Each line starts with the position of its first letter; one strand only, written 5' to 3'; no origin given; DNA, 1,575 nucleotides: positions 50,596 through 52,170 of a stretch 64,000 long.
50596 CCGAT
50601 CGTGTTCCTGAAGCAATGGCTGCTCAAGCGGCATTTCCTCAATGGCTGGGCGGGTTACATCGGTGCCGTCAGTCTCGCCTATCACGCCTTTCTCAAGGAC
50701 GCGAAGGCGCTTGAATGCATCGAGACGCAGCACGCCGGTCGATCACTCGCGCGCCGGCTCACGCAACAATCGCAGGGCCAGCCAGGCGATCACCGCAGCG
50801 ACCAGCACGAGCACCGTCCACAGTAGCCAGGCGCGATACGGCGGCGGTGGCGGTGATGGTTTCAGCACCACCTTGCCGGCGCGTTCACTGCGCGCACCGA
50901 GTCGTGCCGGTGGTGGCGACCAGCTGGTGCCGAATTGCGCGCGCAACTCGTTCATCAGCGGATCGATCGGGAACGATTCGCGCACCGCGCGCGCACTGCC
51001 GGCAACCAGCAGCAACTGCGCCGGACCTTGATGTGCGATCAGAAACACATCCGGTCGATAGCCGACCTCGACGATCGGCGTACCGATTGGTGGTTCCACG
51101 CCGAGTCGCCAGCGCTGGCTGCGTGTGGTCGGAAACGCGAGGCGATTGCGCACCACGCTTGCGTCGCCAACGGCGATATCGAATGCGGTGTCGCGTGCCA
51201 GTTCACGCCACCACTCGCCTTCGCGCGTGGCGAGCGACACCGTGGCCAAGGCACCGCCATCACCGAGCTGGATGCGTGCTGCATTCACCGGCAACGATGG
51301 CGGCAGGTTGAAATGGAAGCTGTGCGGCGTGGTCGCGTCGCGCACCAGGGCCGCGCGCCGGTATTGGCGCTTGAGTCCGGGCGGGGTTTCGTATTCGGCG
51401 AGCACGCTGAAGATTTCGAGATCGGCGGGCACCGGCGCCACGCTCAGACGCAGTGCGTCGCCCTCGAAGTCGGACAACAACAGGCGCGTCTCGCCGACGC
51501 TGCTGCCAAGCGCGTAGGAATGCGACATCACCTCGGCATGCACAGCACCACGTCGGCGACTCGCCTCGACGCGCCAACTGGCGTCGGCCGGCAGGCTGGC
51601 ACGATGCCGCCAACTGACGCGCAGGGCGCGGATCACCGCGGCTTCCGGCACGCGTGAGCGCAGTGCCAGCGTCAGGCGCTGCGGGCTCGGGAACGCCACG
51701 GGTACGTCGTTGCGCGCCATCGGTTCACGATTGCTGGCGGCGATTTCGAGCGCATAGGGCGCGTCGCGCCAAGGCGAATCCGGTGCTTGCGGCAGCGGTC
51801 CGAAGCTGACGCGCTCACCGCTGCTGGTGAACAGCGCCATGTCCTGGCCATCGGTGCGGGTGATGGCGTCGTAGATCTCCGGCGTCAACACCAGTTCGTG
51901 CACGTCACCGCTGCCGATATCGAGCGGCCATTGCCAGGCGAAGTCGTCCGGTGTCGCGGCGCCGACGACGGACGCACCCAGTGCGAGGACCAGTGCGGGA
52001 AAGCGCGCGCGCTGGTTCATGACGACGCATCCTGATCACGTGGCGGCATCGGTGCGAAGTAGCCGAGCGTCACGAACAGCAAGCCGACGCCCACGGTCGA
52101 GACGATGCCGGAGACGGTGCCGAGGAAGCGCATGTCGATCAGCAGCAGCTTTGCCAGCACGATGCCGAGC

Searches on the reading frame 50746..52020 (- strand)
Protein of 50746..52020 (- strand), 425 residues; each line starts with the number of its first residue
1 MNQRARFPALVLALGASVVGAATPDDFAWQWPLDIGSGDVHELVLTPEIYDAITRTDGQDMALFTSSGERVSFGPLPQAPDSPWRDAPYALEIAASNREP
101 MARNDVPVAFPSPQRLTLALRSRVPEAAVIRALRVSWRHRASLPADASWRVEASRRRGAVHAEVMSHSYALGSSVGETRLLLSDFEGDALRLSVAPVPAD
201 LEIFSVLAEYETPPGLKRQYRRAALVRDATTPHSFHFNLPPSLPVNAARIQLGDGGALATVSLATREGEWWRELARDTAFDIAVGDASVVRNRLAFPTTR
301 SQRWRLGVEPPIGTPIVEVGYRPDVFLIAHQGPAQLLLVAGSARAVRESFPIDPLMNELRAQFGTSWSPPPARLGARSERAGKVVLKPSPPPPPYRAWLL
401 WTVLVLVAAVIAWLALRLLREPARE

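Call 92: search_protein_families(library=pfam, proteins=[window:50746-52020:-], max_evalue=0.01)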
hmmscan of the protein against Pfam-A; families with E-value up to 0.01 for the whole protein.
window:50746-52020:- (425 aa): 1 family
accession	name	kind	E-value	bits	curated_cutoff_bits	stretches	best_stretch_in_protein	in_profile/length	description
PF13163.11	DUF3999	-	1.2e-32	114.1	30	1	131-418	128-424/424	Protein of unknown function (DUF3999)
